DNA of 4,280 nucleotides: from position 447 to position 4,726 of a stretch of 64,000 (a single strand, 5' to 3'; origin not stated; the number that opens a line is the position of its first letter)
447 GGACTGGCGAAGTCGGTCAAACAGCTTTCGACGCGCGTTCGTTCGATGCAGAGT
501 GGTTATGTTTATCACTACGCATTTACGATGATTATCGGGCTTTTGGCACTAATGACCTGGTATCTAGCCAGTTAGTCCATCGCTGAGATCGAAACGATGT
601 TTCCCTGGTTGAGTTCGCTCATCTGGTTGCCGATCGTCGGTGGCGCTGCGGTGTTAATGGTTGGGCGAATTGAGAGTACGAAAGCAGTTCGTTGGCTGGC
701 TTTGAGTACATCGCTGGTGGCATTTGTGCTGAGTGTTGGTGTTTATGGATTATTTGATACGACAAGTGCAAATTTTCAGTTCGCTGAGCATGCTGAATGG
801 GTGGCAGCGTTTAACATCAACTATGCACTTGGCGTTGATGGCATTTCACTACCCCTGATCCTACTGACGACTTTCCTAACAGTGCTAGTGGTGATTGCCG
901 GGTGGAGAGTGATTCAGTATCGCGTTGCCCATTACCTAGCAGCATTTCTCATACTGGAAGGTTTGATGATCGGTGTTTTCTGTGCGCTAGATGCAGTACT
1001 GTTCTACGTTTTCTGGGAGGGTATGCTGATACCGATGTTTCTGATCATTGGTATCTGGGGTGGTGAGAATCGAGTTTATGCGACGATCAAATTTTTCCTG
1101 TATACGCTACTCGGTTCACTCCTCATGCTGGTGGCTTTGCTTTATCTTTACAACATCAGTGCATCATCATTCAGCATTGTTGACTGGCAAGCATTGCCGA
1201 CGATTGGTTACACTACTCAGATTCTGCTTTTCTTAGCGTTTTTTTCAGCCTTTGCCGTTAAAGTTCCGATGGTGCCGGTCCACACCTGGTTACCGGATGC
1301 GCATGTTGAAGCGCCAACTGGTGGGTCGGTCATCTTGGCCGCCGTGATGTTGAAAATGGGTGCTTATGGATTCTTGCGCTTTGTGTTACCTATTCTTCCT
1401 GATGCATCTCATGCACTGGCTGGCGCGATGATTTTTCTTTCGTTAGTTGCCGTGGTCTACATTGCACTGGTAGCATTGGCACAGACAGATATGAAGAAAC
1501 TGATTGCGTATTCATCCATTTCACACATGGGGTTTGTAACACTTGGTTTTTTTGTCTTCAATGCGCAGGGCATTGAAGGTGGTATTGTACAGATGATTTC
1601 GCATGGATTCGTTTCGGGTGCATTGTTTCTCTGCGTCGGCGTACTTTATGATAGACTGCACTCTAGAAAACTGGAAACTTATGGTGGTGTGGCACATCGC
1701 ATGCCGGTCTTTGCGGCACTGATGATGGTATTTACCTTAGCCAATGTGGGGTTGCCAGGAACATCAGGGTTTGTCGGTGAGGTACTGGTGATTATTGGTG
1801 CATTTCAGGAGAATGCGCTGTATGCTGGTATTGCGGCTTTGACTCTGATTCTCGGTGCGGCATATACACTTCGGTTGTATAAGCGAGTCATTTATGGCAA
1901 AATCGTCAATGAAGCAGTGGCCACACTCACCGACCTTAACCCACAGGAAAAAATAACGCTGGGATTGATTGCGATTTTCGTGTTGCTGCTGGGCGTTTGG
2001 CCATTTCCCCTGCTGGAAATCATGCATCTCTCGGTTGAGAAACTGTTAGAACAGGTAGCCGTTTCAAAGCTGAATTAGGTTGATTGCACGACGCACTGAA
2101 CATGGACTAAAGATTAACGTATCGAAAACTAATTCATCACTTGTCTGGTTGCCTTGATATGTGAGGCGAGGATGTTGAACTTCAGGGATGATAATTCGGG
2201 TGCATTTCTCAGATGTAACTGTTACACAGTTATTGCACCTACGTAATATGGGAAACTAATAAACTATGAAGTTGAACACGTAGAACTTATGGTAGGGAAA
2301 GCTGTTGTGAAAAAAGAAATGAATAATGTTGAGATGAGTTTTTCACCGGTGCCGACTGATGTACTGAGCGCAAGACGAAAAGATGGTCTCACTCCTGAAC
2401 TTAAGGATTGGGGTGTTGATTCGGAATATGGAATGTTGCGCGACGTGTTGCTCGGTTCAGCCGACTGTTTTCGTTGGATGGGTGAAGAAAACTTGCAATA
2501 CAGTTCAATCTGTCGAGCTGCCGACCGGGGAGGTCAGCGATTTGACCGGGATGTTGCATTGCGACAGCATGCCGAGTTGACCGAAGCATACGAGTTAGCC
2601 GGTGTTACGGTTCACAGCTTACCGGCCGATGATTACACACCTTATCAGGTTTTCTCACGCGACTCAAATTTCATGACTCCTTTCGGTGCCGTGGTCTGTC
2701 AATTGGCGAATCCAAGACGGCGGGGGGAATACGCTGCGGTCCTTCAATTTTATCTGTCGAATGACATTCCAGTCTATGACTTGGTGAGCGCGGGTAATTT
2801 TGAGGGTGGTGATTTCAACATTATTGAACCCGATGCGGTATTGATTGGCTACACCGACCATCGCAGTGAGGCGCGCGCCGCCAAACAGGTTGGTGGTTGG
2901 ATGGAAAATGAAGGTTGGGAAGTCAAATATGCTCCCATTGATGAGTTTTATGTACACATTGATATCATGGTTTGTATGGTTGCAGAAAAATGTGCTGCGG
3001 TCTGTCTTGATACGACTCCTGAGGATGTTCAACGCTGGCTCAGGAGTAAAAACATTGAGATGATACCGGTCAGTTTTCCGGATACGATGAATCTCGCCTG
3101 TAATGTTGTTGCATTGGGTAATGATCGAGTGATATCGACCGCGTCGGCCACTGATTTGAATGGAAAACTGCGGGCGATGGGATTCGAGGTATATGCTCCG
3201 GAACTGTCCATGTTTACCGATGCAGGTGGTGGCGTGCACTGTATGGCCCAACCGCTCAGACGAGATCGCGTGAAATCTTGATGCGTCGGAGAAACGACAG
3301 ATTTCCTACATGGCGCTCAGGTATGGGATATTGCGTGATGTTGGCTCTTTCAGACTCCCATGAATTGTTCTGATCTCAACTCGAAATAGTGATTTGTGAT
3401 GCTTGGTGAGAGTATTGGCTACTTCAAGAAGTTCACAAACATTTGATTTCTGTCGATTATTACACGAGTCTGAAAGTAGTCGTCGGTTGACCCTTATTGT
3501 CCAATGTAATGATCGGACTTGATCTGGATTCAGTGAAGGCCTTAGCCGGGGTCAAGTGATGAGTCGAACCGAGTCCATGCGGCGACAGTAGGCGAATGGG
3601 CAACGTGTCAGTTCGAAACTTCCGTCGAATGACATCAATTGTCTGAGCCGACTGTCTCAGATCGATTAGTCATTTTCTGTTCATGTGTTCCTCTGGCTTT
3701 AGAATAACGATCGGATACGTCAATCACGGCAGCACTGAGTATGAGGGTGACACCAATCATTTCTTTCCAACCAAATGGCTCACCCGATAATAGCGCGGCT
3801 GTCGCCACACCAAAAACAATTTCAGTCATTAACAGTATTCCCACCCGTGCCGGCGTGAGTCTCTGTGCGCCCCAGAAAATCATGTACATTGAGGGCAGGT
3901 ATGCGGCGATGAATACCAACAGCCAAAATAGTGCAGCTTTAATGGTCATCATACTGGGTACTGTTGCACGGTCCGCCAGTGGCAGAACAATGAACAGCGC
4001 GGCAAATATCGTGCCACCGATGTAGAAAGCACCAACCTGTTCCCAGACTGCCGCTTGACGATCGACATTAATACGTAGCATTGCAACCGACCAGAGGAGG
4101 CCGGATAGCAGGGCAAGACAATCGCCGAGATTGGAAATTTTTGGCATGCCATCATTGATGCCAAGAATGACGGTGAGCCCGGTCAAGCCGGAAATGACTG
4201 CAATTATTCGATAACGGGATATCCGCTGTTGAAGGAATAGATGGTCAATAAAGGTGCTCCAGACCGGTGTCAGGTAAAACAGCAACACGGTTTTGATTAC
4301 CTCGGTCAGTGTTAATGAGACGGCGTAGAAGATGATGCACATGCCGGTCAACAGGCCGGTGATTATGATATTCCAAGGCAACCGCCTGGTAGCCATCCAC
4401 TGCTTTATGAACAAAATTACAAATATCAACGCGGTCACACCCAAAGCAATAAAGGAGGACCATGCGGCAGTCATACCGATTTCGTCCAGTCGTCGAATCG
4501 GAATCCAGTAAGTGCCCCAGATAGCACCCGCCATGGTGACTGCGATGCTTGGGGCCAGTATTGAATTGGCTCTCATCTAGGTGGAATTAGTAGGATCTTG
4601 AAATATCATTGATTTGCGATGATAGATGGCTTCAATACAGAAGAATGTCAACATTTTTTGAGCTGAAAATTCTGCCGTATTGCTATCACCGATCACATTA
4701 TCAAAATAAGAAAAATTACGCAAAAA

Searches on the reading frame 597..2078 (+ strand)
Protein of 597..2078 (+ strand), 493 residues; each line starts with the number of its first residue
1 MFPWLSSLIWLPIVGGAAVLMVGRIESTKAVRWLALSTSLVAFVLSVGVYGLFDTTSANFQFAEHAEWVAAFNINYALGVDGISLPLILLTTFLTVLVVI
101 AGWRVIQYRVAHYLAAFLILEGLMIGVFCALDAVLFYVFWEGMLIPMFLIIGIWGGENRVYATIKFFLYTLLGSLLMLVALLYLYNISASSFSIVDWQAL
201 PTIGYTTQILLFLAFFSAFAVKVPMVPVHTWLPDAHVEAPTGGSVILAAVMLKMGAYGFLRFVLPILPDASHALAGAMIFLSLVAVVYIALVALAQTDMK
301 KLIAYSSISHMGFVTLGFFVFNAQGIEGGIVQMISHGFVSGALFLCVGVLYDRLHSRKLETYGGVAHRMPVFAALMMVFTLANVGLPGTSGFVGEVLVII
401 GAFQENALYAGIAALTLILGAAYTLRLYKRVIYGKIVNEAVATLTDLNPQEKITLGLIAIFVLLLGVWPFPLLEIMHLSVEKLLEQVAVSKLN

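Call 31: search_protein_families(library=pfam, proteins=[window:597-2078:+], max_evalue=0.001)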
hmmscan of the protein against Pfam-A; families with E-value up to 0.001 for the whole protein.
window:597-2078:+ (493 aa): 2 families
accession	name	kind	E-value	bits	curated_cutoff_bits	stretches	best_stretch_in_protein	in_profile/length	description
PF00361.26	Proton_antipo_M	-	8.7e-82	275.1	21.5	1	131-413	2-286/294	NADH:quinone oxidoreductase/Mrp antiporter, TM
PF01059.23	Oxidored_q5_N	-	6.6e-07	29.9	22.7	1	62-120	41-99/110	NADH-ubiquinone oxidoreductase chain 4, amino terminus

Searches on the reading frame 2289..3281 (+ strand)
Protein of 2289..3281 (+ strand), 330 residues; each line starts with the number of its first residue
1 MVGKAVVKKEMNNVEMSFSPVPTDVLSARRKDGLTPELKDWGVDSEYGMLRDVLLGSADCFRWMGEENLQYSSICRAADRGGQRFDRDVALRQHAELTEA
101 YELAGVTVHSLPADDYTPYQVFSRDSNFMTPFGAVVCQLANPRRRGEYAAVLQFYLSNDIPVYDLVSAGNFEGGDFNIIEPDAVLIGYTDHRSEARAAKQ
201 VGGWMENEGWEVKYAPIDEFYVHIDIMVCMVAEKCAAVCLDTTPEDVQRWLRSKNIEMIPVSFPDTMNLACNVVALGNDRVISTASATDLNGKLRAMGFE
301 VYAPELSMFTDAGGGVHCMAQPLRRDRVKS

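Call 31: search_protein_families(library=pfam, proteins=[window:2289-3281:+], max_evalue=0.001)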
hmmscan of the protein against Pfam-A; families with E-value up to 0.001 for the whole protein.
window:2289-3281:+ (330 aa): 2 families
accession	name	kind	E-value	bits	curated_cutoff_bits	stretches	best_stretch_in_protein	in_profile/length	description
PF19420.4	DDAH_eukar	-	2.7e-23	83.1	23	1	87-323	25-290/291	N,N dimethylarginine dimethylhydrolase, eukaryotic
PF02274.22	ADI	-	4.5e-14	52.7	22.8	2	242-325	288-377/377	Arginine deiminase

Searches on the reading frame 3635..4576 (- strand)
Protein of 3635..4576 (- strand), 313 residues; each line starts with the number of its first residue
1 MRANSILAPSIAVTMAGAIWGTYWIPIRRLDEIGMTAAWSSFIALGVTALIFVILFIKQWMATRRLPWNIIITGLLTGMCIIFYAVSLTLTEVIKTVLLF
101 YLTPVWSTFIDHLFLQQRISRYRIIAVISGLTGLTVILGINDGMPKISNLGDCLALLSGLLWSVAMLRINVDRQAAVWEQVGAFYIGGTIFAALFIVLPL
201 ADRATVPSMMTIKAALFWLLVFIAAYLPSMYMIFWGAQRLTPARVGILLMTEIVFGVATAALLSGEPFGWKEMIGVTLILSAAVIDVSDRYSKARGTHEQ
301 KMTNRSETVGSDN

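Call 31: search_protein_families(library=pfam, proteins=[window:3635-4576:-], max_evalue=0.001)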
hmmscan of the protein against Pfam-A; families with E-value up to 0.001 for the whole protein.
window:3635-4576:- (313 aa): 1 family
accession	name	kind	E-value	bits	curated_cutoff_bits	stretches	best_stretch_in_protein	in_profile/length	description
PF00892.27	EamA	-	8.1e-21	75.2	28.2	2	12-138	6-134/135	EamA-like transporter family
